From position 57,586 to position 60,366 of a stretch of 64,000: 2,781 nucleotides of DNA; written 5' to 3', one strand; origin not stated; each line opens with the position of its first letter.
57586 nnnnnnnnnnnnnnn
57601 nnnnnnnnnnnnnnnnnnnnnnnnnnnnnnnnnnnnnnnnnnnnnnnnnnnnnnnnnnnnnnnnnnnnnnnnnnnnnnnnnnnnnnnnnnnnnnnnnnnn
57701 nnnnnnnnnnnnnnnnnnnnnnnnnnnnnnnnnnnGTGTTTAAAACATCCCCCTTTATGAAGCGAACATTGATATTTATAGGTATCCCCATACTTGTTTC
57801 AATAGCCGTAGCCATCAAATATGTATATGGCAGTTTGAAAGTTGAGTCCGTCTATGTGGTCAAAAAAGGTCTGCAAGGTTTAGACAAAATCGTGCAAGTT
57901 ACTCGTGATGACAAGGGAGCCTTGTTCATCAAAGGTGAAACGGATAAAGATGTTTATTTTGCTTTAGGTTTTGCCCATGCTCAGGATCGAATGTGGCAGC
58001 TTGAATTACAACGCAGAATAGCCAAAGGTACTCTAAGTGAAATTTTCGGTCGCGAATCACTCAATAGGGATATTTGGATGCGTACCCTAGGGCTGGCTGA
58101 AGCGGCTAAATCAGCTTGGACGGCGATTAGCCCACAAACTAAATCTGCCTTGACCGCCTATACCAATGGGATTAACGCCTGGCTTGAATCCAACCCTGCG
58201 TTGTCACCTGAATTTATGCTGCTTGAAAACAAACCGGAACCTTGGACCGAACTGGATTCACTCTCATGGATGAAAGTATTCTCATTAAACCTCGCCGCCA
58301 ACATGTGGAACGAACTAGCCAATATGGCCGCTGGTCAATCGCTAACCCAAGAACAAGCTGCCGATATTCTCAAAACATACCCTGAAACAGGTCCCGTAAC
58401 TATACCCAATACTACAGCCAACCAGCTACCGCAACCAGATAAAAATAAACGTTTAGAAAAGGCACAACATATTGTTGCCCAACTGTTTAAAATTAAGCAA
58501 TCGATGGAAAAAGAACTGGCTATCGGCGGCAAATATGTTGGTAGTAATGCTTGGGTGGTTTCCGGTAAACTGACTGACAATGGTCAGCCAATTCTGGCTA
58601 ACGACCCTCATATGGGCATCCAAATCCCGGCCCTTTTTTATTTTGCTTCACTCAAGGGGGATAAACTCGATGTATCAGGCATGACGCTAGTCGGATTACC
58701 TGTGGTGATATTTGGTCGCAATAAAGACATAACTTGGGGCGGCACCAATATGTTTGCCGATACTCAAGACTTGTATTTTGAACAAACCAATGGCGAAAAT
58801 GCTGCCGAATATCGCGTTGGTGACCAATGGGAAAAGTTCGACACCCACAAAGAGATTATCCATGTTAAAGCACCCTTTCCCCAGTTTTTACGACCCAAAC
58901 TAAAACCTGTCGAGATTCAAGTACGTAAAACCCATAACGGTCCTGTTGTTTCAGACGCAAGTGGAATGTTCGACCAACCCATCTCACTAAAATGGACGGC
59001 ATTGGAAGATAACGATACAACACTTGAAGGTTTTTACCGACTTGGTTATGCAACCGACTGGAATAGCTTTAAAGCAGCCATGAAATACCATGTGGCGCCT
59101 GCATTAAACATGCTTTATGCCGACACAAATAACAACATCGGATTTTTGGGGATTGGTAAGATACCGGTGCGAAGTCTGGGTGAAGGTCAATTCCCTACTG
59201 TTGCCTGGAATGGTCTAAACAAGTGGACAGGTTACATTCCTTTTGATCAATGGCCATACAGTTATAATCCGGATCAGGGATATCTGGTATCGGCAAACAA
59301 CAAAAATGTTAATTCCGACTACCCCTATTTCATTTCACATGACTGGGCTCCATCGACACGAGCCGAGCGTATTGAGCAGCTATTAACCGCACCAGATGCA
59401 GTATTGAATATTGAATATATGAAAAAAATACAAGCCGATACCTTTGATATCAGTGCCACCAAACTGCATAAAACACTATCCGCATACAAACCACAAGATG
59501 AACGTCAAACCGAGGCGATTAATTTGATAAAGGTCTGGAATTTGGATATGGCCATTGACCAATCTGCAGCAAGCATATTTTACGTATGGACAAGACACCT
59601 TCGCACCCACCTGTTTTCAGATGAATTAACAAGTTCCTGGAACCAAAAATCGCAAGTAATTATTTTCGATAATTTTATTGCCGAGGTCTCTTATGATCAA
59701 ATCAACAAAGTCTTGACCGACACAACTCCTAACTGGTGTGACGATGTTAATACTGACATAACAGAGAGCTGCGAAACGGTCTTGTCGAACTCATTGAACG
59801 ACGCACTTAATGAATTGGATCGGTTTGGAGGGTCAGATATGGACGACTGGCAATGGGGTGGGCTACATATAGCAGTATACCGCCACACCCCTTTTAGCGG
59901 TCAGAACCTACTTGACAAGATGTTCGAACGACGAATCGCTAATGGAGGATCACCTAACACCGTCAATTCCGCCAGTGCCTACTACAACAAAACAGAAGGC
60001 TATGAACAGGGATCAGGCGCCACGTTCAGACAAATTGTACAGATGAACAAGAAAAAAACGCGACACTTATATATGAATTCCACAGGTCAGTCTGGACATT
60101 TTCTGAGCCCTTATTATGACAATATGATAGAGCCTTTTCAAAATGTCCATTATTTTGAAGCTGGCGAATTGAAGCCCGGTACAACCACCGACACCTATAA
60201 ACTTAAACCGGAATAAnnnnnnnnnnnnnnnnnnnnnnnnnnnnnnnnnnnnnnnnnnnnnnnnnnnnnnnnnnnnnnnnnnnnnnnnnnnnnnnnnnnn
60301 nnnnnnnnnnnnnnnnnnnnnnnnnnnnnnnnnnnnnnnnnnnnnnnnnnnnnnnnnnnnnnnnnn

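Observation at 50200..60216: N-acyl-D-residue initiation (FAAL-T-C-A-T-E) paired with a periplasm-facing lipopeptide-type Ntn acylase and a PvdE-like exporter: possible acyl-carrier or prodrug logic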

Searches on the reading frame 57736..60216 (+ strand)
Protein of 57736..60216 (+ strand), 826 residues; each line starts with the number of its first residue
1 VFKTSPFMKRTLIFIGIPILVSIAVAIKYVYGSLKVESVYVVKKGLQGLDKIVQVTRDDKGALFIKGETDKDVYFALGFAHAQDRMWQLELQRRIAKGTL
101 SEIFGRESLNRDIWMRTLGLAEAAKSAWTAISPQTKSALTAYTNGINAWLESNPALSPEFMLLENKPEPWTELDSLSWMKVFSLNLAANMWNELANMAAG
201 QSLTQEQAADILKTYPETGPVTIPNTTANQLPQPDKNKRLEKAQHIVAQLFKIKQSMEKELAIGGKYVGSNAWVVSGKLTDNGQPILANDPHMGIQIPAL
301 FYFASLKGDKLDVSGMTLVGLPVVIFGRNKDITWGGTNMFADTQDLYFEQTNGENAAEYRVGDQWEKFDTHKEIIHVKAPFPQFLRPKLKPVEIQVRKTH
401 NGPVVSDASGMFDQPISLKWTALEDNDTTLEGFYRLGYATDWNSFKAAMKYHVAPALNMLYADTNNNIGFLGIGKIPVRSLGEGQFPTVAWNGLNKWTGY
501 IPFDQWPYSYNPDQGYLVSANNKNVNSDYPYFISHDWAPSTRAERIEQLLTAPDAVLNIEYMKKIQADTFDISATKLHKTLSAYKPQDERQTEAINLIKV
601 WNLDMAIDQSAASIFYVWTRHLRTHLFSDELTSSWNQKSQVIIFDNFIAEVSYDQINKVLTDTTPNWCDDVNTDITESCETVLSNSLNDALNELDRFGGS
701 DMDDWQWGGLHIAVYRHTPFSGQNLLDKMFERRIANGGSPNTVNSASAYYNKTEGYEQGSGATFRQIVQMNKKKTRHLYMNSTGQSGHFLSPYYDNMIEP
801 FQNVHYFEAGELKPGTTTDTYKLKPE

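Call 4: search_protein_families(library=pfam, proteins=[window:57736-60216:+])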
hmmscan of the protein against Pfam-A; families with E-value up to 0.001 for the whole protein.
window:57736-60216:+ (826 aa): 1 family
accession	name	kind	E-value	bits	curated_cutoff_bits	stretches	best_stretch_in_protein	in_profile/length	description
PF01804.23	Penicil_amidase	-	1.3e-205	685.8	21.3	1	53-808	2-665/675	Penicillin amidase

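Call 5: find_encoding_contigs(protein=window:57736-60216:+, flank=10000, max_places=6)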
Protein window:57736-60216:+ (826 aa): no gene with exactly this product is on record in the collection.

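Call 7: find_homologous_proteins(query=window:57736-60216:+, max_evalue=1e-30)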
Query window:57736-60216:+ (826 aa): 3054 proteins with E <= 1e-30 among 8000 candidates; the best 120 are listed.
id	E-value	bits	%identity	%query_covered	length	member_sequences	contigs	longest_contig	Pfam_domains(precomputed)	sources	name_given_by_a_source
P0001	0.0e+0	1907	100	99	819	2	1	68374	PF01804.24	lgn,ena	-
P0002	6.7e-274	929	50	98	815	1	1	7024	PF01804.24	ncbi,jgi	ncbi:MAG: penicillin amidase [Phenylobacterium sp.]|jgi:penicillin amidase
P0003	1.9e-270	918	49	100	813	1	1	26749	PF01804.24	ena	-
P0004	2.9e-269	914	49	98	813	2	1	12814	PF01804.24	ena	-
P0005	3.1e-269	914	49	98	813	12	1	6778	PF01804.24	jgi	-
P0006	2.1e-267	908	49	98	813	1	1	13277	PF01804.24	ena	-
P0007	3.2e-266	904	49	98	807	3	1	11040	PF01804.24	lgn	-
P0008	5.2e-266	903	49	98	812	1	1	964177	PF01804.24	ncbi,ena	-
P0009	1.8e-265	902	48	100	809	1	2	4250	PF01804.24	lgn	-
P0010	1.8e-265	902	48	98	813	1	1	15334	PF01804.24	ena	-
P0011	1.9e-265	901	49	98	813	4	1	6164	PF01804.24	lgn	-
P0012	2.8e-265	901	50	98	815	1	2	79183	PF01804.24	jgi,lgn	jgi:penicillin amidase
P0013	3.3e-264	897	49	98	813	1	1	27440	PF01804.24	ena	-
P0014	4.4e-264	897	48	99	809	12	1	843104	PF01804.24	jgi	jgi:penicillin amidase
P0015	6.2e-264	896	49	98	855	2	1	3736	PF01804.24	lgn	-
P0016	7.0e-264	896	49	98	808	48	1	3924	PF01804.24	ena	-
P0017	2.9e-263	894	49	100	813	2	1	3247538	PF01804.24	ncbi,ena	-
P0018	5.7e-263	893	49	100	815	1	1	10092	PF01804.24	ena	-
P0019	9.7e-263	892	49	98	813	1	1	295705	PF01804.24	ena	-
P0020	1.0e-262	892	49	98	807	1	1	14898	PF01804.24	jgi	jgi:penicillin amidase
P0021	2.5e-262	891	48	98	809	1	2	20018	PF01804.24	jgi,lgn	jgi:penicillin amidase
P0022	2.8e-262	891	49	98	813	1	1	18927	PF01804.24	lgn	-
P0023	3.0e-262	891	48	100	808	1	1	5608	PF01804.24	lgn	-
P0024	4.9e-262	890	49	100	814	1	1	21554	PF01804.24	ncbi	-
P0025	7.8e-262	889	49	98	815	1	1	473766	PF01804.24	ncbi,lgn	-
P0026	1.5e-261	889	48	98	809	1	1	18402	PF01804.24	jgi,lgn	jgi:penicillin amidase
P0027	1.5e-261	889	49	98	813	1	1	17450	PF01804.24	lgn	-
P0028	1.9e-261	888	48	98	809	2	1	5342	PF01804.24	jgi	jgi:penicillin amidase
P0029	2.6e-261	888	49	98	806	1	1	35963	PF01804.24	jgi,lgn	jgi:penicillin amidase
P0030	4.4e-261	887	48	98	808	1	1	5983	PF01804.24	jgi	jgi:penicillin amidase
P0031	2.1e-260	885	49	98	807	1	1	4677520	PF01804.24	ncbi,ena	-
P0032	2.7e-260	884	49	98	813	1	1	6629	PF01804.24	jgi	jgi:penicillin amidase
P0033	5.7e-260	883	47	100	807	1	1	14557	PF01804.24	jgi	jgi:penicillin amidase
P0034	8.6e-260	883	49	98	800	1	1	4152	PF01804.24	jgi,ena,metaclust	metaclust:\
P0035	1.2e-259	882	48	98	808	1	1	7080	PF01804.24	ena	-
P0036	1.7e-259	882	48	98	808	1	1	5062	PF01804.24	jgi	jgi:penicillin amidase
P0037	1.9e-259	882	48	100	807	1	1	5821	PF01804.24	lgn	-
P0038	1.9e-259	882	48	98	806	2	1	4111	PF01804.24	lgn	-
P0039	6.9e-259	880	48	98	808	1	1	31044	PF01804.24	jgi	jgi:penicillin G amidase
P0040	3.3e-258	878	47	98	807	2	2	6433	PF01804.24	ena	-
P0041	1.1e-257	876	48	99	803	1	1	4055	PF01804.24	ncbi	-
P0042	1.8e-257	875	48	99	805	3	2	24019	PF01804.24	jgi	jgi:penicillin G amidase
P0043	1.8e-257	875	48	98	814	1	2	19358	PF01804.24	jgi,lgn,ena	jgi:penicillin amidase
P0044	2.1e-257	875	48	98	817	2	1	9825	PF01804.24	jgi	jgi:penicillin amidase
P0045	2.8e-257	874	49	98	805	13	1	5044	PF01804.24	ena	-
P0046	3.1e-257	874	48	98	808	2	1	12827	PF01804.24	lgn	-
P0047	5.2e-257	874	48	98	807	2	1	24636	PF01804.24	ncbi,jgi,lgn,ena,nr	ncbi:MAG TPA: penicillin acylase family protein [Pyrinomonadaceae bacterium]|nr:penicillin acylase f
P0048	5.2e-257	874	47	100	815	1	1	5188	PF01804.24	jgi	-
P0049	2.5e-256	871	48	99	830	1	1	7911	PF01804.24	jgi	jgi:penicillin amidase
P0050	2.7e-256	871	49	92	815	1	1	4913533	PF01804.24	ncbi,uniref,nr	ncbi:penicillin acylase family protein [Paraneptunicella aestuarii]|uniref:penicillin acylase family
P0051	1.3e-254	866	49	94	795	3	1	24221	PF01804.24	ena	-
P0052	1.9e-254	865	48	97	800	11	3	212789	PF01804.24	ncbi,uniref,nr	ncbi:penicillin acylase family protein [Pseudoalteromonas peptidolytica]|uniref:penicillin acylase f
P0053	3.4e-254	864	48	97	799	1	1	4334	PF01804.24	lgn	-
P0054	4.4e-254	864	47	99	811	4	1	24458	PF01804.24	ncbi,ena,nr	ncbi:MAG TPA: penicillin acylase family protein [Pyrinomonadaceae bacterium]|nr:penicillin acylase f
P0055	8.9e-254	863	48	99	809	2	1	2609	PF01804.24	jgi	jgi:penicillin amidase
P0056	1.2e-253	862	47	98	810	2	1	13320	PF01804.24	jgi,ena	jgi:penicillin amidase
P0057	1.5e-253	862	47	100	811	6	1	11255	PF01804.24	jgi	jgi:penicillin amidase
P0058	4.0e-253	861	47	100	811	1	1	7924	PF01804.24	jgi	jgi:penicillin G amidase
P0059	4.8e-253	860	47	100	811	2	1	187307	PF01804.24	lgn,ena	-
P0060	5.3e-253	860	47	99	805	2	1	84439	PF01804.24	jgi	jgi:penicillin amidase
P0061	6.2e-253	860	49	95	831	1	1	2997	PF01804.24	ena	-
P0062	9.1e-253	859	47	98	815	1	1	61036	PF01804.24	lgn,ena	-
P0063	6.2e-252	857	48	98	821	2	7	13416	PF01804.24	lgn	-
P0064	2.2e-251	855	47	100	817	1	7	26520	PF01804.24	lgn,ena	-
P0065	4.1e-251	854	47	99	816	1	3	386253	PF01804.24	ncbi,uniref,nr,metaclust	ncbi:hypothetical protein N474_22240 [Pseudoalteromonas luteoviolacea CPMOR-2]|uniref:Penicillin ami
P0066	6.5e-251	853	47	99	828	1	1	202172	PF01804.24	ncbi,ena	-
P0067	1.1e-250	853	49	94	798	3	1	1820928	PF01804.24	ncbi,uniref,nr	ncbi:penicillin acylase family protein [Massilia phyllosphaerae]|uniref:penicillin acylase family pr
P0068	1.4e-250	852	47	98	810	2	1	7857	PF01804.24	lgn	-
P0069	1.9e-250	852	49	98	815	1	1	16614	PF01804.24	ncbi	-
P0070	3.2e-250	851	47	97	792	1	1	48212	PF01804.24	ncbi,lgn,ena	-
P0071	3.4e-250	851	46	100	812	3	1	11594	PF01804.24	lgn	-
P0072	5.3e-250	850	47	100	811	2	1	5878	PF01804.24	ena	-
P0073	1.5e-249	849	47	98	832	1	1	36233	PF01804.24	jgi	jgi:penicillin G amidase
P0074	1.7e-249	849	49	95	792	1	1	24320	PF01804.24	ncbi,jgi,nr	ncbi:MAG TPA: penicillin acylase family protein [Thermoanaerobaculia bacterium]|jgi:penicillin amida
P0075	2.2e-249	848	46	99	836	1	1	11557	PF01804.24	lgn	-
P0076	1.3e-248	846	49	92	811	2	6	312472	PF01804.24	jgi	-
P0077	1.6e-248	845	47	99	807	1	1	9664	PF01804.24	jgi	jgi:penicillin amidase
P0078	1.9e-248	845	49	92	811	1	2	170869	PF01804.24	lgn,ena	-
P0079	2.0e-248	845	47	98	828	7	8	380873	PF01804.24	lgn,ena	-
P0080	2.1e-248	845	47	98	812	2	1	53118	PF01804.24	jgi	jgi:penicillin amidase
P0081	2.5e-248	845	48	94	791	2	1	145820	PF01804.24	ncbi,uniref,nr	ncbi:penicillin acylase family protein [Thalassomonas sp. RHCl1]|uniref:penicillin acylase family pr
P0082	2.7e-248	845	45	100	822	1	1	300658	PF01804.24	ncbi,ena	-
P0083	3.6e-248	844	47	97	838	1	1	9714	PF01804.24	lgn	-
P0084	3.8e-248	844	47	98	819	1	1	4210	PF01804.24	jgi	jgi:penicillin amidase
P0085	7.0e-248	843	47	94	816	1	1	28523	PF01804.24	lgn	-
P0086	1.0e-247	843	47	97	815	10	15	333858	PF01804.24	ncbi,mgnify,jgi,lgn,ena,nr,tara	ncbi:MAG: penicillin amidase [Rheinheimera sp.]|mgnify:CR=1 FL=1|nr:penicillin amidase [Rheinheimera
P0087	1.3e-247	842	48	96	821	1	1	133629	PF01804.24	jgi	jgi:penicillin amidase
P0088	1.6e-247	842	46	97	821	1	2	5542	PF01804.24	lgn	-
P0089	2.3e-247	842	49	92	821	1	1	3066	PF01804.24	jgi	jgi:penicillin amidase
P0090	4.5e-247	841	48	97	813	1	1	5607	PF01804.24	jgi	jgi:penicillin G amidase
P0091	5.3e-247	840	48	95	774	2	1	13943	PF01804.24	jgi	jgi:penicillin amidase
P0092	6.4e-247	840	46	99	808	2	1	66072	PF01804.24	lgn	-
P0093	7.3e-247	840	47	98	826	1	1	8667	PF01804.24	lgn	-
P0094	1.1e-246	839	47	98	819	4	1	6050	PF01804.24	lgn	-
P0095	1.3e-246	839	48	92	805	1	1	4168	PF01804.24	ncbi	ncbi:MAG: penicillin amidase, partial [Alteromonadaceae bacterium]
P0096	1.6e-246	839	45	100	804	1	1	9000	PF01804.24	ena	-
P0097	5.0e-246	837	47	100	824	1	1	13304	PF01804.24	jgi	jgi:penicillin G amidase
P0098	6.9e-246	837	46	100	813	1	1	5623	PF01804.24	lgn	-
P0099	1.2e-245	836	47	98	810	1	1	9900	PF01804.24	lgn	-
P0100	2.1e-245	835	46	100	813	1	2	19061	PF01804.24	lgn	-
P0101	3.1e-245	835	49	92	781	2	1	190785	PF01804.24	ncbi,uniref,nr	ncbi:penicillin acylase family protein [Pseudoalteromonas sp. TB41]|uniref:penicillin acylase family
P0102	4.9e-245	834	46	100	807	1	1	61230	PF01804.24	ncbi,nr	ncbi:MAG: penicillin acylase family protein [Rhodanobacteraceae bacterium]|nr:penicillin acylase fam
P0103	5.1e-245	834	48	92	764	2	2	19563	PF01804.24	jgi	-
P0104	5.3e-245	834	47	98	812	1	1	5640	PF01804.24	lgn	-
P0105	6.8e-245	833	47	98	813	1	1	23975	PF01804.24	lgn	-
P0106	8.6e-245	833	47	95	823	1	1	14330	PF01804.24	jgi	jgi:penicillin G amidase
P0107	1.6e-244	832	47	100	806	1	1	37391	PF01804.24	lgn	-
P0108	2.0e-244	832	45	99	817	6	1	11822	PF01804.24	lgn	-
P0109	2.1e-244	832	47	97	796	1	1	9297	PF01804.24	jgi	jgi:penicillin amidase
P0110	2.4e-244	832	47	94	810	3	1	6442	PF01804.24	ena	-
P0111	2.6e-244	831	47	98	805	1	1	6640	PF01804.24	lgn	-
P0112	1.7e-243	829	45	99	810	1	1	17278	PF01804.24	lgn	-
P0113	1.7e-243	829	47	97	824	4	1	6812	PF01804.24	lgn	-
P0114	3.2e-243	828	47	100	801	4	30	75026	PF01804.24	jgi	jgi:penicillin G amidase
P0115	3.4e-243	828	45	100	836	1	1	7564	PF01804.24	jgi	jgi:penicillin G amidase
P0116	3.5e-243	828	48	92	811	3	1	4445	PF01804.24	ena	-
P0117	4.3e-243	827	46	98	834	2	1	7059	PF01804.24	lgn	-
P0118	4.7e-243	827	45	100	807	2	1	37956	PF01804.24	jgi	jgi:penicillin amidase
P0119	5.5e-243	827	46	98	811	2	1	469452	PF01804.24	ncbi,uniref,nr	ncbi:penicillin acylase family protein [Pseudoalteromonas sp. JBTF-M23]|uniref:Penicillin acylase fa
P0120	1.1e-242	826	47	97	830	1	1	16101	PF01804.24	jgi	jgi:penicillin amidase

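Call 8: find_encoding_contigs(protein=P0001, flank=10000, max_places=4)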
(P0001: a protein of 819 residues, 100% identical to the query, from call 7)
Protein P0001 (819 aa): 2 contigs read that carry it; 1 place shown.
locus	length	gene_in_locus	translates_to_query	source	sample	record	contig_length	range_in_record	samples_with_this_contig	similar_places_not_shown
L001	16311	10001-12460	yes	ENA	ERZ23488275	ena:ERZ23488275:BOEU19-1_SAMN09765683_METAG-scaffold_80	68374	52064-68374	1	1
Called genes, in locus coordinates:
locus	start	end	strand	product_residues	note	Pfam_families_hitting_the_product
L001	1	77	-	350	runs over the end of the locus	PF02668:TauD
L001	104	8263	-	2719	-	PF00501:AMP-binding, PF23024:AMP-dom_DIP2-like (weak), PF00550:PP-binding, PF00668:Condensation, PF00501:AMP-binding, PF13193:AMP-binding_C, PF00550:PP-binding, PF00668:Condensation, +1 more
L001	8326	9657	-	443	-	PF04996:AstB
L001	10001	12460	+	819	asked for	PF01804:Penicil_amidase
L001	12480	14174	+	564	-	PF00005:ABC_tran, PF02463:SMC_N (faint), PF13304:AAA_21 (faint)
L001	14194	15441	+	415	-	PF25973:BSH_CzcB (faint)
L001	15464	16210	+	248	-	PF00975:Thioesterase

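Call 9: search_solved_structures(query=window:57736-60216:+, max_evalue=0.001)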
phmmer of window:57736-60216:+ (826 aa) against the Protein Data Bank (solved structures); distinct sequences matched with E-value up to 0.001: 67 (the best 60 are shown).
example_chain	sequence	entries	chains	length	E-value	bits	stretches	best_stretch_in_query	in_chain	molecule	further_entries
7eby_A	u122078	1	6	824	3.6e-66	227.3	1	44-796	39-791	D-succinylase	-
7ea4_A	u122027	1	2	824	9.2e-66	226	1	44-796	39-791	D-succinylase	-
7rep_A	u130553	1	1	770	1.8e-38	135.7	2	270-550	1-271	Penicillin G acylase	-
7reo_A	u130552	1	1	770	2.3e-38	135.3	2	270-551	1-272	Penicillin G Acylase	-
4hst_B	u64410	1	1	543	1e-33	119.9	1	270-629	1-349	glutaryl-7-aminocephalosporanic acid acylase beta chain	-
4hsr_B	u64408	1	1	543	1.3e-33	119.6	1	270-629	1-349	glutaryl-7-aminocephalosporanic acid acylase beta chain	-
6nvw_B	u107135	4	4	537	4e-29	104.8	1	270-697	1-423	Penicillin G acylase | Penicillin G acylase subunit beta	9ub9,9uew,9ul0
8brr_B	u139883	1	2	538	5.1e-27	97.8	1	270-706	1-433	Penicillin G acylase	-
8brs_B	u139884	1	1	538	6.7e-27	97.4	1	270-706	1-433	Penicillin G acylase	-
8brq_B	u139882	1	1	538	6.8e-27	97.4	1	270-706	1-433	Penicillin G acylase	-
6nvx_B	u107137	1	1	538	1.3e-26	96.4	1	270-706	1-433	penicillin G acylase, beta-subunit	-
8brt_B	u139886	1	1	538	4.5e-26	94.7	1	270-706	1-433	Penicillin G acylase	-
1e3a_B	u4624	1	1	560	7.1e-26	94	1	268-552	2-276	PENICILLIN AMIDASE BETA SUBUNIT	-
6nvy_B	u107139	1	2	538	8.4e-26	93.8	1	270-707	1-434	Penicillin G acylase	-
4hsr_A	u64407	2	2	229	3e-25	91.9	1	46-199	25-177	glutaryl-7-aminocephalosporanic acid acylase alpha chain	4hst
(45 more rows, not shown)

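Call 12: search_protein_families(library=ncbifam, proteins=[window:57736-60216:+], max_evalue=0.00001)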
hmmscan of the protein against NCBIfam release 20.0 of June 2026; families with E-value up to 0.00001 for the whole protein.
window:57736-60216:+ (826 aa): 1 family
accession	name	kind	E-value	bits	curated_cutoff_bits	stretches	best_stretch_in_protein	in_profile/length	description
NF051460.1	bi_acylase_PvdQ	equivalog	3.2e-17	61.7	950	1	251-473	197-415/763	bifunctional acylase PvdQ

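Call 15: find_related_loci(query=A1, collection=genome_contigs, flank=10000)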
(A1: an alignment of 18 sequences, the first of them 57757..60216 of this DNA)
Query A1 (819 aa) in genome_contigs; peptide patterns used: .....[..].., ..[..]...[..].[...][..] (x = any residue, [..] = any of these).
600 stretches matched a pattern (row limit reached: there are more); 597 encode a relative of the query (tblastn E <= 1e-3); the best 80 are kept; 80 distinct loci.
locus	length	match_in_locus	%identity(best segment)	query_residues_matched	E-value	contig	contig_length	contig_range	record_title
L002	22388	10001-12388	46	3-819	0e+0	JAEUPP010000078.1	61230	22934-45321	MAG: Rhodanobacteraceae bacterium isolate new MAG-228 k141_3036286, whole genome shotgun sequence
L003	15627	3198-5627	46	11-818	0e+0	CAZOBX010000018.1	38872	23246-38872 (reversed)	MAG TPA_asm: uncultured Kangiella sp. isolate binchicken_co161_149 genome assembly, contig: NODE_44_length_38872_cov_6.8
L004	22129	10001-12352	44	3-801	0e+0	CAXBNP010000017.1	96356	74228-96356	MAG TPA_asm: uncultured Colwellia sp. isolate ERR2762166_binner12_Refined_10 genome assembly, contig: ERZ3421491.40, who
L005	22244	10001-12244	45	41-801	0e+0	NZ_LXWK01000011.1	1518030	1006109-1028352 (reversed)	Rheinheimera sp. SA_1 Contig_1, whole genome shotgun sequence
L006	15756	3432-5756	40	11-799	0e+0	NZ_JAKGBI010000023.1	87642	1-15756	Pseudoalteromonas sp. SMS1 scaffold_21, whole genome shotgun sequence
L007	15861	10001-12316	42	1-799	0e+0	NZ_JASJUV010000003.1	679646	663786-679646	Pseudoalteromonas ardens strain R96 NODE_3_length_679646_cov_27.792046, whole genome shotgun sequence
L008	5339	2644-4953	38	17-819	0e+0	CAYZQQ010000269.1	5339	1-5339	MAG TPA_asm: uncultured Anaerolineaceae bacterium isolate SRP216583_co1_77 genome assembly, contig: NODE_16829_length_53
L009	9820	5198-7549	38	3-819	0e+0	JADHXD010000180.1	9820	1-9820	MAG: Anaerolineae bacterium isolate BS750m-G44 BS-750m-C13168, whole genome shotgun sequence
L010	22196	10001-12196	38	41-800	4e-168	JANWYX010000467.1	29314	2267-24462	MAG: Caldilinea sp. isolate SKYG81 k141_601688, whole genome shotgun sequence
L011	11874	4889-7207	37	1-800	2e-166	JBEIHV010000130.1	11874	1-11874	MAG: Caldilineaceae bacterium isolate Sample-102-S76-bin-44 Sample_102_S76-bin_44-k141_1062608, whole genome shotgun seq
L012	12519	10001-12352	36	1-818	1e-165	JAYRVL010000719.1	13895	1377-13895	MAG: Anaerolineae bacterium isolate NJ_NJASGE3bin.1 k141_1390689, whole genome shotgun sequence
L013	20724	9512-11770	36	39-819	1e-163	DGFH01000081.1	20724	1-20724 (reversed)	MAG TPA_asm: Anaerolineales bacterium UBA3905 UBA3905_contig_497, whole genome shotgun sequence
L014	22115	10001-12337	34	6-818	2e-160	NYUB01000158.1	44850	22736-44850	MAG: Deltaproteobacteria bacterium isolate CPC53 MHASMcontig_542303, whole genome shotgun sequence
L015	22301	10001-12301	36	39-800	1e-157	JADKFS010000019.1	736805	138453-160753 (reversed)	MAG: Candidatus Ribeiella danica isolate Ribe_BAT3C.183 tig01078810-10-7364730, whole genome shotgun sequence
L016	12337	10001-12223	35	39-798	2e-152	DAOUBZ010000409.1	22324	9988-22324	MAG TPA_asm: Chloroflexaceae bacterium isolate H71_758 k91_1645399, whole genome shotgun sequence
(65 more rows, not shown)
